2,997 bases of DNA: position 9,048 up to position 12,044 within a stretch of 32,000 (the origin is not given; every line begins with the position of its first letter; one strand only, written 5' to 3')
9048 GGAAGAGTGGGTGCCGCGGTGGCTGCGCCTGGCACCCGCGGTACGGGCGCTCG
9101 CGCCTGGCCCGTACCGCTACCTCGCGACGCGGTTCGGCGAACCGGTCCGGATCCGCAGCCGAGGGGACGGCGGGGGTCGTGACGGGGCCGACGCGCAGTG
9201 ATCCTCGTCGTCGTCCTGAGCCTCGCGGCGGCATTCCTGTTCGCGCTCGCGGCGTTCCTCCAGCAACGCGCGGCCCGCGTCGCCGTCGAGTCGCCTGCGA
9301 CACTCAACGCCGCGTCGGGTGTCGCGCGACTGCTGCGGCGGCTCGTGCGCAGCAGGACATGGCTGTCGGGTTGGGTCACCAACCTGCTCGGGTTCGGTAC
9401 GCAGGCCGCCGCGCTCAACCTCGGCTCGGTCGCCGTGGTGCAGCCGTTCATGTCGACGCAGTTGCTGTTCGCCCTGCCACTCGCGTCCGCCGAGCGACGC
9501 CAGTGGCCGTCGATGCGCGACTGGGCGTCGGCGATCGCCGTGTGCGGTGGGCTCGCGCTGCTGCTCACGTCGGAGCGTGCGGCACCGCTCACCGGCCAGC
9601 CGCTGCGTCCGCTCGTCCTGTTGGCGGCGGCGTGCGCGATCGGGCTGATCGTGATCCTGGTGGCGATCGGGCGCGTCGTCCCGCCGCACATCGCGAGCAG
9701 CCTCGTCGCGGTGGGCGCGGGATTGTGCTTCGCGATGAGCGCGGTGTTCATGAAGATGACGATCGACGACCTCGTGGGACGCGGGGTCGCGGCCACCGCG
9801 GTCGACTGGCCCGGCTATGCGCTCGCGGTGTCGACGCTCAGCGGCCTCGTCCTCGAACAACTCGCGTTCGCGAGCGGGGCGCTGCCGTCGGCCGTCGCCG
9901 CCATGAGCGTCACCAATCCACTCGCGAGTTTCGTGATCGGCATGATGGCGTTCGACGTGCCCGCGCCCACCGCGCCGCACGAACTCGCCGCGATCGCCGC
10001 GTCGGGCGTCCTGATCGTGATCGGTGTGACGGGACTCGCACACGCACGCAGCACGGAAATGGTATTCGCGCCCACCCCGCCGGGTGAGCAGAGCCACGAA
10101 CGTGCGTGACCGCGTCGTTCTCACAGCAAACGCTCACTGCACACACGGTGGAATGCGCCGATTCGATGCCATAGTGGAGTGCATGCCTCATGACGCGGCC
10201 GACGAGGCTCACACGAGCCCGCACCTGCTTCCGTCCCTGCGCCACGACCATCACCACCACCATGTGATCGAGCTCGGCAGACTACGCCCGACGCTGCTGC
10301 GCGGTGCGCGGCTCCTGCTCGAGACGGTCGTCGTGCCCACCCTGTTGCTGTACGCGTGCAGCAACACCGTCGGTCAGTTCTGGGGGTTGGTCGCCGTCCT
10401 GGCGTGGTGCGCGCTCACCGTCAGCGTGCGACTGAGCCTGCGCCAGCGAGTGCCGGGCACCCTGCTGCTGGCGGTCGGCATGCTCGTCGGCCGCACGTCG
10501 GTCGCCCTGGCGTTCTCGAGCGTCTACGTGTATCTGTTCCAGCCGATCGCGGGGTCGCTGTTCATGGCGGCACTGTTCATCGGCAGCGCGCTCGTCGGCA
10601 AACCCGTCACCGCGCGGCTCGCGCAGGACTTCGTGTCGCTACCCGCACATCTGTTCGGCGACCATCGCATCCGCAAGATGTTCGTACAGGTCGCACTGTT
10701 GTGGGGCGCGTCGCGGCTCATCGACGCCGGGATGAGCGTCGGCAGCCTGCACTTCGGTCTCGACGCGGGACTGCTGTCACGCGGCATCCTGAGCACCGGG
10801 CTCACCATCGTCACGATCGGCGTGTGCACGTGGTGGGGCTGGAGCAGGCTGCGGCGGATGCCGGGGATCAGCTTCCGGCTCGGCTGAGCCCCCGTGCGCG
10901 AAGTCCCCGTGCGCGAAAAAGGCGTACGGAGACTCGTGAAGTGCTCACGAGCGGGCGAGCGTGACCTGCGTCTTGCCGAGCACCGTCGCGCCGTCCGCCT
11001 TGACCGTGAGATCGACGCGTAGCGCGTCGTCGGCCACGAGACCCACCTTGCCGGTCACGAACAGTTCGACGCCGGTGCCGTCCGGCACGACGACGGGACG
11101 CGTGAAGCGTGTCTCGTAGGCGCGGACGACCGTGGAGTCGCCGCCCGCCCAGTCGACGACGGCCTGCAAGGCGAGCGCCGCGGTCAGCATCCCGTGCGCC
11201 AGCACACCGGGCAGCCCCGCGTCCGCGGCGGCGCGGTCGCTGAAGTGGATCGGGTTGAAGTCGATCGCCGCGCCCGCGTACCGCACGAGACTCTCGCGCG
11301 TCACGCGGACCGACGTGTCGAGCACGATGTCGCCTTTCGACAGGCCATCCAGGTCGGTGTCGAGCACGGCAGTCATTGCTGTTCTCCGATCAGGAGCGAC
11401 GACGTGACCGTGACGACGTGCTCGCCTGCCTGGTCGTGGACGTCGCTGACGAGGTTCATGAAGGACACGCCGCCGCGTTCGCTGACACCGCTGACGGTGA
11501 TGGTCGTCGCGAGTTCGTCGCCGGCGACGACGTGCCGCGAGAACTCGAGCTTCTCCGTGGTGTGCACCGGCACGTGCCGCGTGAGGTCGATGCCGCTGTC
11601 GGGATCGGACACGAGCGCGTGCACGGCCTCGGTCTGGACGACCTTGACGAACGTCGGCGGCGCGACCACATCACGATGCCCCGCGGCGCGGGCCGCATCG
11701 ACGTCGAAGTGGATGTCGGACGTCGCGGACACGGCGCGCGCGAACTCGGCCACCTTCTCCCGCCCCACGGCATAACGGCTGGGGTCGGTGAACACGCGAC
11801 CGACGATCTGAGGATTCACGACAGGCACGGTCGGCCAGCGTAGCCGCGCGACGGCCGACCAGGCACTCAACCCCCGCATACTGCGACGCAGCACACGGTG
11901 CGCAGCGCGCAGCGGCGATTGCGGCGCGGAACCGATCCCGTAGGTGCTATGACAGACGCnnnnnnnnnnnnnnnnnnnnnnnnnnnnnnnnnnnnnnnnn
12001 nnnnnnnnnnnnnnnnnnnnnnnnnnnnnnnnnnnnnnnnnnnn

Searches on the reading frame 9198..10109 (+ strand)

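Call 13: search_protein_families(library=pfam, proteins=[window:9198-10109:+], max_evalue=0.00001)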
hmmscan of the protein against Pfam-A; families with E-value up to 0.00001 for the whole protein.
window:9198-10109:+ (303 aa): 0 families

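Call 36: search_protein_families(library=ncbifam, proteins=[window:9198-10109:+], max_evalue=0.001)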
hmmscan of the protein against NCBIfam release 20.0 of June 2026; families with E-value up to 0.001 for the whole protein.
window:9198-10109:+ (303 aa): 1 family
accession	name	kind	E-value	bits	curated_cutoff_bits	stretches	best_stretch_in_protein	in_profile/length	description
NF038012.1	DMT_1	subfamily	1.7e-26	93.2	50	1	5-283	2-274/276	DMT family transporter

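Call 37: search_protein_families(library=pfam, proteins=[window:9198-10109:+], max_evalue=0.01)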
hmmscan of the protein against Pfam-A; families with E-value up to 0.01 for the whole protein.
window:9198-10109:+ (303 aa): 1 family
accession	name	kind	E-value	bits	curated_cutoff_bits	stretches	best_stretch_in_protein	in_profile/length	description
PF00892.27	EamA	-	0.00015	22.5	28.2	1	5-123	4-134/135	EamA-like transporter family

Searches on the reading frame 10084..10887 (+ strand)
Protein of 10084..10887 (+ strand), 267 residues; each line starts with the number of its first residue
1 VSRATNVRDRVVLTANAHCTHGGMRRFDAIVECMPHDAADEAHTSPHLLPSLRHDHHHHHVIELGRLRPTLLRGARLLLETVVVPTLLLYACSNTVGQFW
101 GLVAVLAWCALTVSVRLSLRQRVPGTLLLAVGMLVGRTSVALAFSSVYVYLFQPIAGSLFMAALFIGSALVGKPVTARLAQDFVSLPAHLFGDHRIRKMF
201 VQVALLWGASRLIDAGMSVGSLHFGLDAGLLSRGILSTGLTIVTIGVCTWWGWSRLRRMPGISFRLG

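Call 13: search_protein_families(library=pfam, proteins=[window:10084-10887:+], max_evalue=0.00001)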
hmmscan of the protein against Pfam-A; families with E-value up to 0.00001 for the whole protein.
window:10084-10887:+ (267 aa): 0 families

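Call 36: search_protein_families(library=ncbifam, proteins=[window:10084-10887:+], max_evalue=0.001)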
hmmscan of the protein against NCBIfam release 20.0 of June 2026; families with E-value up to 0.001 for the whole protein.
window:10084-10887:+ (267 aa): 1 family
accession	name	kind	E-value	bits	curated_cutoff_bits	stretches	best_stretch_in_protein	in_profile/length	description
NF041646.1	VC0807_fam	subfamily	5.9e-18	65.2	65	1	78-252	6-187/189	VC0807 family protein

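Call 37: search_protein_families(library=pfam, proteins=[window:10084-10887:+], max_evalue=0.01)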
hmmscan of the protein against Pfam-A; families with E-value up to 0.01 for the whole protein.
window:10084-10887:+ (267 aa): 0 families

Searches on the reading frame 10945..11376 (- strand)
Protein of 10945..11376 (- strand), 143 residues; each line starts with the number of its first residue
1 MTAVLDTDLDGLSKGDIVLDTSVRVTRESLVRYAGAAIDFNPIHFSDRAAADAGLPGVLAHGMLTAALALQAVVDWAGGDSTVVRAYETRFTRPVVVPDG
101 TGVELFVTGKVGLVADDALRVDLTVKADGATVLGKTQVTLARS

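Call 36: search_protein_families(library=ncbifam, proteins=[window:10945-11376:-], max_evalue=0.001)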
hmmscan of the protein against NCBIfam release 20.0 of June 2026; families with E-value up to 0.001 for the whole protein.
window:10945-11376:- (143 aa): 4 families
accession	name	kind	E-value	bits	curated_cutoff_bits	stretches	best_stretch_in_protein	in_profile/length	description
NF040620.1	fused_HadA_HadB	exception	1.7e-28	100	350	1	7-139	194-327/329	fused (3R)-hydroxyacyl-ACP dehydratase subunits HadA/HadB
NF010246.0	PRK13693.1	equivalog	2.6e-25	89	203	1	11-137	8-136/142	(3R)-hydroxyacyl-ACP dehydratase subunit HadB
NF006045.0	PRK08190.1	subfamily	1.1e-06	27.8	282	1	22-138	23-139/467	bifunctional enoyl-CoA hydratase/phosphate acetyltransferase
NF040624.1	HadA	equivalog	3.8e-06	27.2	180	1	24-102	12-97/144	(3R)-hydroxyacyl-ACP dehydratase subunit HadA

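Call 37: search_protein_families(library=pfam, proteins=[window:10945-11376:-], max_evalue=0.01)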
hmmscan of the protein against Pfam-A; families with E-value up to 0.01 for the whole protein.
window:10945-11376:- (143 aa): 2 families
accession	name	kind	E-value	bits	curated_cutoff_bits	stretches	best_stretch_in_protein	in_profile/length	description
PF01575.25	MaoC_dehydratas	-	6e-22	78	27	1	21-111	14-105/123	MaoC like domain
PF13452.11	FAS1_DH_region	-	0.0048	17.5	22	1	22-72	11-61/132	FAS1-like, dehydratase domain region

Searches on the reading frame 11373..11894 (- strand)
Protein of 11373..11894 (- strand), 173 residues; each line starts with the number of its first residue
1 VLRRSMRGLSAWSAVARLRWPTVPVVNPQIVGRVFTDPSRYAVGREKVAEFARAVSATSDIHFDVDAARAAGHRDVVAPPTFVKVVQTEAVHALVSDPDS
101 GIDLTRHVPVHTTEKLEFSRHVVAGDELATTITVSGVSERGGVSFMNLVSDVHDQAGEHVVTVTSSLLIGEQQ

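Call 36: search_protein_families(library=ncbifam, proteins=[window:11373-11894:-], max_evalue=0.001)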
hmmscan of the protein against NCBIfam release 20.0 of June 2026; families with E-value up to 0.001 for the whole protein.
window:11373-11894:- (173 aa): 5 families
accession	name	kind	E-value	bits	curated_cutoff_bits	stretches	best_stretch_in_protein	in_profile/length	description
NF040620.1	fused_HadA_HadB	exception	9.4e-29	100.9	350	1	31-169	1-137/329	fused (3R)-hydroxyacyl-ACP dehydratase subunits HadA/HadB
NF040624.1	HadA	equivalog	2.9e-28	99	180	1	31-168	1-136/144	(3R)-hydroxyacyl-ACP dehydratase subunit HadA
NF010245.0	PRK13692.1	equivalog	6.6e-19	68.3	232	1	29-166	6-140/159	(3R)-hydroxyacyl-ACP dehydratase subunit HadA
NF010244.0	PRK13691.1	exception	7.1e-19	68.3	221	1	29-167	6-142/166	(3R)-hydroxyacyl-ACP dehydratase subunit HadC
NF040621.1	Dietz_HadA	exception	2.2e-10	41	200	1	68-170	29-129/132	(3R)-hydroxyacyl-ACP dehydratase subunit HadA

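Call 37: search_protein_families(library=pfam, proteins=[window:11373-11894:-], max_evalue=0.01)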
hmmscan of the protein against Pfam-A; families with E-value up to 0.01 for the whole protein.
window:11373-11894:- (173 aa): 3 families
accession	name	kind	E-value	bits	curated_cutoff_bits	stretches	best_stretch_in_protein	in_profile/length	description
PF13452.11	FAS1_DH_region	-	1.7e-26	93.4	22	1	30-162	2-131/132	FAS1-like, dehydratase domain region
PF22622.2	MFE-2_hydrat-2_N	-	0.00074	19.8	27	1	72-169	28-128/130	MFE-2 hydratase 2 N-terminal domain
PF01575.25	MaoC_dehydratas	-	0.00077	19.5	27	1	31-140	6-107/123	MaoC like domain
